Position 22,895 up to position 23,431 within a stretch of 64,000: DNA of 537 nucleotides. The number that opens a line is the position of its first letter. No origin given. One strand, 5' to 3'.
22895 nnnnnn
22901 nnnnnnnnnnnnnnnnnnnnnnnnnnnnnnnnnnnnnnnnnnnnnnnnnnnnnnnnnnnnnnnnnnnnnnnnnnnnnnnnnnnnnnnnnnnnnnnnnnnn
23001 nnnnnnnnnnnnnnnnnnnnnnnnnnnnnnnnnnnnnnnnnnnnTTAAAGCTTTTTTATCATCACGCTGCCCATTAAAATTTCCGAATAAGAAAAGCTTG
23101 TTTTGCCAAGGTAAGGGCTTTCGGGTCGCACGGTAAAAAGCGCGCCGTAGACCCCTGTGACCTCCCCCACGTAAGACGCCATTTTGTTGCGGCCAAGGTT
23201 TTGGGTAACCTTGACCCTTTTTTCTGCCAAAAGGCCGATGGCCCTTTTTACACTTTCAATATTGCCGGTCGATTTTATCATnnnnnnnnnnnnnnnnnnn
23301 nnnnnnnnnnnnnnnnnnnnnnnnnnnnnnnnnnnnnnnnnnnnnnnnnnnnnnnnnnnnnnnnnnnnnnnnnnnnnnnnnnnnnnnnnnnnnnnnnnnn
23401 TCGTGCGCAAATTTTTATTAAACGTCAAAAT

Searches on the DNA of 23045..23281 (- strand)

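Call 79: search_rna_families(source=L100, start=5240, end=5900, threshold=evalue, max_evalue=1)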
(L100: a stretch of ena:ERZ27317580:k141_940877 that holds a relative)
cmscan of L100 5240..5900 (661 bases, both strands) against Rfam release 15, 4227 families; matches with E-value up to 1: 5.
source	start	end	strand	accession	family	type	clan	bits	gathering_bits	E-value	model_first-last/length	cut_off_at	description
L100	5432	5514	+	RF01706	Gut-1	Gene; sRNA;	-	32.1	50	0.00024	1-77/77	no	Gut-1 RNA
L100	5528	5681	+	RF04318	idnO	Cis-reg;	-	24.3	100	0.18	1-206/206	no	idnO ncRNA motif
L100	5432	5635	-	RF02319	TtnuHACA12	Gene; snRNA; snoRNA; HACA-box;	-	23.6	80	0.55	1-131/131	no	Tetrahymena snoRNA TtnuHACA12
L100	5710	5816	-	RF02363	Yfr11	Gene; sRNA;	-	22.6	44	0.4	1-144/144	no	Cyanobacterial functional RNA 11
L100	5656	5745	-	RF02240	Xoo1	Gene; sRNA;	-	20.2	70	0.59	1-95/95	no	Xanthomonadaceae sRNA Xoo1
